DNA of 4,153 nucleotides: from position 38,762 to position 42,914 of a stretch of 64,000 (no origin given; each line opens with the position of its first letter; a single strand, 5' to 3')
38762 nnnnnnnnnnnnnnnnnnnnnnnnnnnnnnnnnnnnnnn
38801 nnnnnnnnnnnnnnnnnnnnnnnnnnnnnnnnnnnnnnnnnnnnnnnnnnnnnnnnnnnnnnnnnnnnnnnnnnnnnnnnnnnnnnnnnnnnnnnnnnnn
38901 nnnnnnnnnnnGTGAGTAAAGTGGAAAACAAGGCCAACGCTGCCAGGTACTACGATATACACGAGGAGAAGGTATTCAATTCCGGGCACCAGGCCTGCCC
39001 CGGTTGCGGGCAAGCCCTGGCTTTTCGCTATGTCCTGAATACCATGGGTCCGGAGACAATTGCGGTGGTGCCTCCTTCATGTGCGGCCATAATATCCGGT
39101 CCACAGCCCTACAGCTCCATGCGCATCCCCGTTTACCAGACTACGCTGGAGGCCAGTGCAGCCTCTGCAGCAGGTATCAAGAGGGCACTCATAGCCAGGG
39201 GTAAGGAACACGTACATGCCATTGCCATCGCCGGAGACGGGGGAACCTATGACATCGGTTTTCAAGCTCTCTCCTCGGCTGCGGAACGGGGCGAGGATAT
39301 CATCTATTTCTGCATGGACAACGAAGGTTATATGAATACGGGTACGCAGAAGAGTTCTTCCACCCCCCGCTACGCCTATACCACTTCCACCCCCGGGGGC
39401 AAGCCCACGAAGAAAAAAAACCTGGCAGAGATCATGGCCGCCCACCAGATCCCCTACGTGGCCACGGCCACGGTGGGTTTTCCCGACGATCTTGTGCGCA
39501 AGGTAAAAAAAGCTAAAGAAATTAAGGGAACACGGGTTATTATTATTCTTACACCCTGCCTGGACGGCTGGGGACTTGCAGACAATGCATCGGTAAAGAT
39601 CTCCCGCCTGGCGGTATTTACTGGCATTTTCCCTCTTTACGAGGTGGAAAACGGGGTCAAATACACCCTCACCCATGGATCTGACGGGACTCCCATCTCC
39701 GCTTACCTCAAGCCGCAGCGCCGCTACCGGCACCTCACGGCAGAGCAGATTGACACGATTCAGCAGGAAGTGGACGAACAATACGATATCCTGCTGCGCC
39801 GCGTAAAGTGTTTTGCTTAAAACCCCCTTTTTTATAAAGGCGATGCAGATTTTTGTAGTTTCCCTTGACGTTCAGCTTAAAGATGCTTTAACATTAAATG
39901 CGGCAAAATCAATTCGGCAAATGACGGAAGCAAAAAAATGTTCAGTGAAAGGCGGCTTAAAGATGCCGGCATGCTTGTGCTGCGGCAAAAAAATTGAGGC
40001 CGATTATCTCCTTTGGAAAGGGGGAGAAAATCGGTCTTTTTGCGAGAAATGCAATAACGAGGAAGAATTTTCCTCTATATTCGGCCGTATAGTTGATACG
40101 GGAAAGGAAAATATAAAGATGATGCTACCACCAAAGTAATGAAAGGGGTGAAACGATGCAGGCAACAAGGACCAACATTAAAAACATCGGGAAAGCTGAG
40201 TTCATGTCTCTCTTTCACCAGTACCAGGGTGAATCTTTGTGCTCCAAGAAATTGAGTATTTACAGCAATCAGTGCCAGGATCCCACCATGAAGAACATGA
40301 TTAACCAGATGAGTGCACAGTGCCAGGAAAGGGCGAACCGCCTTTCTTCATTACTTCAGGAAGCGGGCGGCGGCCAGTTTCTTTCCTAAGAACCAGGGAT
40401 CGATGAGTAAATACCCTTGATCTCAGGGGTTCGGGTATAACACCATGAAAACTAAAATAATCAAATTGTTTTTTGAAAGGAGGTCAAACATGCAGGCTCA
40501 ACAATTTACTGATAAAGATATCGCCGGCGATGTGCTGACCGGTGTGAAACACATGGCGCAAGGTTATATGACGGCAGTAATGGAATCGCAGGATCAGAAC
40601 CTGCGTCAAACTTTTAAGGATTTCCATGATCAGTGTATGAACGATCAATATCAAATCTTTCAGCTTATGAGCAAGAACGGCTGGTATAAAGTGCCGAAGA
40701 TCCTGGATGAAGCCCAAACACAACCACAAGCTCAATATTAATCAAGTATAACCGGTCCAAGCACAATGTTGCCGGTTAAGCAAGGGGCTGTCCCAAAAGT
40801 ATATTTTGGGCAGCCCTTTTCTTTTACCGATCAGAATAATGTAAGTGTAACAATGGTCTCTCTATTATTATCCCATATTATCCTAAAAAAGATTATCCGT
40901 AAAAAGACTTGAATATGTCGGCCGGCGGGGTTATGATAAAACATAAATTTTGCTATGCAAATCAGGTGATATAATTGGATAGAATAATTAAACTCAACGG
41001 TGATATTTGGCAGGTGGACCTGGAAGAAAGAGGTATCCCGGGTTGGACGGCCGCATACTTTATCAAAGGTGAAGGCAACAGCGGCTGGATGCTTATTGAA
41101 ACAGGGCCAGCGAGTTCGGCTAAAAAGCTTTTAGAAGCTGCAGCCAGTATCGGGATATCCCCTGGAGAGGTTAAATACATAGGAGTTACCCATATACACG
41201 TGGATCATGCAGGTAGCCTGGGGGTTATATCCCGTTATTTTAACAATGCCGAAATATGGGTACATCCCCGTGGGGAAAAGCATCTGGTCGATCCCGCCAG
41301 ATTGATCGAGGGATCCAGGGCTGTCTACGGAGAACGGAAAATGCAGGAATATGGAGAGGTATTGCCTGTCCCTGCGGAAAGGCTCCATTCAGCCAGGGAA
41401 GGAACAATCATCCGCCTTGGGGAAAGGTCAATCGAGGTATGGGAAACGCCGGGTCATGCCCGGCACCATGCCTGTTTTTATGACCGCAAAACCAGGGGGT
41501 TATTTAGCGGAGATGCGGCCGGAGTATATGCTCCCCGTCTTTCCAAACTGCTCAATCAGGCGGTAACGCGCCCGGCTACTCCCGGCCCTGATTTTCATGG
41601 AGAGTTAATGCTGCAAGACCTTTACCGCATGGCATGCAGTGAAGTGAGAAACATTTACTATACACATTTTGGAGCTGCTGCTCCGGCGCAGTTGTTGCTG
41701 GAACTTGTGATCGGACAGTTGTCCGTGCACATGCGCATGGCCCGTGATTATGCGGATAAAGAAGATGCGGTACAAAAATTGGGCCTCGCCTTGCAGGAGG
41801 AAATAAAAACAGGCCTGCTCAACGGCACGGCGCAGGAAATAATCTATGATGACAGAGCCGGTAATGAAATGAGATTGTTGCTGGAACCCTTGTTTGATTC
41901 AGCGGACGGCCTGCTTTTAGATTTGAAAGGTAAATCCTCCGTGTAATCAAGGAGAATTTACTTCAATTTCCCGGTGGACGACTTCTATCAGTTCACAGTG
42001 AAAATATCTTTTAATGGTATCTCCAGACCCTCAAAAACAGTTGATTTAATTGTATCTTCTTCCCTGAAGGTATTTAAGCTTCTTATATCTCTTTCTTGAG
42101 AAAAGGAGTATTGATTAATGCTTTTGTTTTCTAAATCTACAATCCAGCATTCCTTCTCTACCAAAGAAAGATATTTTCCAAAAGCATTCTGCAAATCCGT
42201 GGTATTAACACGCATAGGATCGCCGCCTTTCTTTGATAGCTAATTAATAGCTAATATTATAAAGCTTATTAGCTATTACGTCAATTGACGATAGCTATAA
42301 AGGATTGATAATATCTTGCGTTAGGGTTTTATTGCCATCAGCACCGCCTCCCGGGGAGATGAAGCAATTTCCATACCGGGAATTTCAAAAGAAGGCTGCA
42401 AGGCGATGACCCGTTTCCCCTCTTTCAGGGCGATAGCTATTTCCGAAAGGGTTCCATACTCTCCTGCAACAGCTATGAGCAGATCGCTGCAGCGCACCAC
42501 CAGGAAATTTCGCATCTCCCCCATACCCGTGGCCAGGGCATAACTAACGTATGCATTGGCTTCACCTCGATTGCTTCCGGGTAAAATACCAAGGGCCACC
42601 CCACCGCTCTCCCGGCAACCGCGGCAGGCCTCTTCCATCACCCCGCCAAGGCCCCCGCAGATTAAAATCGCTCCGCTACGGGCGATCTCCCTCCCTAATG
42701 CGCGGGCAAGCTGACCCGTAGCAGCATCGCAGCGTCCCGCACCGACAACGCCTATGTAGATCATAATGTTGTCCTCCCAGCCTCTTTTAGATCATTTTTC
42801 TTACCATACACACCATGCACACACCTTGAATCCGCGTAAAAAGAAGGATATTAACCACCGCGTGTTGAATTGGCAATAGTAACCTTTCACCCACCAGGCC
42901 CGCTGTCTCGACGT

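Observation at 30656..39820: Sigma-54 regulon coupling a symporter, a DUF2088/LarA-like protein and a KPR-family reductase to an NAD(P)-linked 2-oxoacid:ferredoxin oxidoreductase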

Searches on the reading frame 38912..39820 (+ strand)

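Call 3: search_protein_families(library=pfam, proteins=[window:38912-39820:+])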
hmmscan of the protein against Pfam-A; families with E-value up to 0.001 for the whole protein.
window:38912-39820:+ (302 aa): 1 family
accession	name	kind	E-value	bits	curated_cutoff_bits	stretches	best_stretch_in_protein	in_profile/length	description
PF02775.26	TPP_enzyme_C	-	6.1e-23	81.7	21.9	1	73-211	24-150/151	Thiamine pyrophosphate enzyme, C-terminal TPP binding domain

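Call 5: search_protein_families(library=ncbifam, proteins=[window:38912-39820:+], max_evalue=0.00001)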
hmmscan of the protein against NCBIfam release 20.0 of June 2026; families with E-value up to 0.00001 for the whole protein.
window:38912-39820:+ (302 aa): 11 families
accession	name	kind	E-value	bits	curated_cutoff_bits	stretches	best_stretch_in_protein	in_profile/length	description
NF008818.0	PRK11864.1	subfamily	4.2e-106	354.4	405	1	13-301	5-299/300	3-methyl-2-oxobutanoate dehydrogenase subunit beta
NF008819.1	PRK11865.1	equivalog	1e-99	333.6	405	1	14-294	6-296/300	pyruvate synthase subunit PorB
NF045766.1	PhenlGlyoxDHPadI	equivalog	1.2e-67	228.6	700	1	14-294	142-433/443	NADH-dependent phenylglyoxylate dehydrogenase subunit beta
NF045792.1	OxalOxredbeta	equivalog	2.2e-59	201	590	1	15-292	10-301/311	oxalate oxidoreductase subunit beta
TIGR02176.1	pyruv_ox_red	equivalog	1.4e-23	82.8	911.35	1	105-292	958-1153/1167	pyruvate:ferredoxin (flavodoxin) oxidoreductase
NF008820.0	PRK11866.1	equivalog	3.3e-16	59.5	402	1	27-217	16-202/287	2-oxoacid ferredoxin oxidoreductase subunit beta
TIGR02177.1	PorB_KorB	subfamily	9.8e-14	51.5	261.9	1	28-217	3-188/286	2-oxoacid:acceptor oxidoreductase, beta subunit, pyruvate/2-ketoisovalerate family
NF007207.0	PRK09628.1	equivalog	1.4e-09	38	364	1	28-216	18-202/277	2-oxoglutarate ferredoxin oxidoreductase subunit beta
NF008821.0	PRK11869.1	equivalog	2e-08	33.4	438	1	28-217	16-201/286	2-oxoacid ferredoxin oxidoreductase subunit beta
TIGR03336.1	IOR_alpha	equivalog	4.7e-08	31.8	650.9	1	24-217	354-532/595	indolepyruvate ferredoxin oxidoreductase subunit alpha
NF041171.1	Oxoac_fdxbeta_Archa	equivalog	1.2e-07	31.4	423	1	28-217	5-190/296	2-oxoacid:ferredoxin oxidoreductase subunit beta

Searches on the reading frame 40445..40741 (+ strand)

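Call 41: search_protein_families(library=pfam, proteins=[window:40445-40741:+], max_evalue=0.01)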
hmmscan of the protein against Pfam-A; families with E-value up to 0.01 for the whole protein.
window:40445-40741:+ (98 aa): 2 families
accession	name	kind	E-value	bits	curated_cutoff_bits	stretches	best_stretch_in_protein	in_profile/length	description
PF07875.18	Coat_F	-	1.8e-25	89.4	25.7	1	22-84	1-63/63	Coat F domain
PF11553.14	DUF3231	-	0.00013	22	29.6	1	18-82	90-154/165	Protein of unknown function (DUF3231)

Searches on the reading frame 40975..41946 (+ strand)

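Call 3: search_protein_families(library=pfam, proteins=[window:40975-41946:+])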
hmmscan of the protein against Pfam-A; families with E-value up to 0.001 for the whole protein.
window:40975-41946:+ (323 aa): 2 families
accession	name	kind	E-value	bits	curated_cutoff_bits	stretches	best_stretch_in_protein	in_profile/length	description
PF00753.33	Lactamase_B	-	4e-23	82.8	22.7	1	26-192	7-161/196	Metallo-beta-lactamase superfamily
PF19583.5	ODP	-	1.9e-08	34.8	27.2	1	28-226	6-183/194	ODP family beta lactamase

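Call 5: search_protein_families(library=ncbifam, proteins=[window:40975-41946:+], max_evalue=0.00001)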
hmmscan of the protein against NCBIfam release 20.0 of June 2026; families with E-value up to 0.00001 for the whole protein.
window:40975-41946:+ (323 aa): 12 families
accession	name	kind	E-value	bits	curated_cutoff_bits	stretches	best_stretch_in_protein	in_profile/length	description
NF033105.1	bla_subclass_B3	equivalog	1.6e-12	47.3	240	1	26-163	24-148/257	subclass B3 metallo-beta-lactamase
NF047979.1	lactonase_AidB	equivalog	3.7e-11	42.8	360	1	34-169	58-192/271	AidB family quorum-quenching N-acyl homoserine lactonase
NF000456.2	blaMSI-1_fam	exception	3.6e-10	39.6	550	1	34-175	55-186/289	MSI-1 family subclass B3 metallo-beta-lactamase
TIGR03413.1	GSH_gloB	equivalog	1.3e-09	37.8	200.8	1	136-181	82-127/248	hydroxyacylglutathione hydrolase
NF012229.1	bla_class_B_core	domain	1.7e-09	37.9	100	1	35-164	23-132/139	metallo-beta-lactamase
NF040470.1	blaEAM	exception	4.2e-08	32.5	660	1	28-163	84-208/318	EAM family subclass B3 metallo-beta-lactamase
NF000427.2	blaCAU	exception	2.2e-07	30.4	500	1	34-162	33-150/262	CAU/MBL1b family subclass B3 metallo-beta-lactamase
NF000469.2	CAR_gen_B3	exception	9.5e-07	28.1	500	1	24-163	73-197/311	CAR family subclass B3 metallo-beta-lactamase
NF012140.0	blaBJP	exception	1.1e-06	27.7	600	1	26-163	56-179/294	BJP family subclass B3 metallo-beta-lactamase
NF047896.1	blaMIM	exception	2e-06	27.4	640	1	35-88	78-131/306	MIM family subclass B3 metallo-beta-lactamase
NF040644.1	blaPAM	exception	3.2e-06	26.5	615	0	34-163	64-181/287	PAM family subclass B3 metallo-beta-lactamase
NF000457.2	blaPEDO-1_fam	exception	9.6e-06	25.2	550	0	35-173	60-186/286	PEDO-1 family subclass B3 metallo-beta-lactamase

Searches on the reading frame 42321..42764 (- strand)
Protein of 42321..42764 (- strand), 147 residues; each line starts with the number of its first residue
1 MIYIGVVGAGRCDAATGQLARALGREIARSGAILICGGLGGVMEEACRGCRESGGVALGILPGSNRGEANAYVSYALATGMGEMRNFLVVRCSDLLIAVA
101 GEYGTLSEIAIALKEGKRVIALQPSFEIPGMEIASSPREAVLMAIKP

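Call 41: search_protein_families(library=pfam, proteins=[window:42321-42764:-], max_evalue=0.01)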
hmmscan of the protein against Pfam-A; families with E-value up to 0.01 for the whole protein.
window:42321-42764:- (147 aa): 3 families
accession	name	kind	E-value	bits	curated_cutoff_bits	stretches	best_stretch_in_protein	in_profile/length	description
PF18306.6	LDcluster4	-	1.5e-43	148.5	26.3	1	2-127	2-125/151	SLOG cluster4 family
PF02481.21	DNA_processg_A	-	6e-05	22.8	29.6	0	3-64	46-107/212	DNA recombination-mediator protein A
PF03641.19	Lysine_decarbox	-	0.0016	19.1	27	1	43-114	1-74/131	Possible lysine decarboxylase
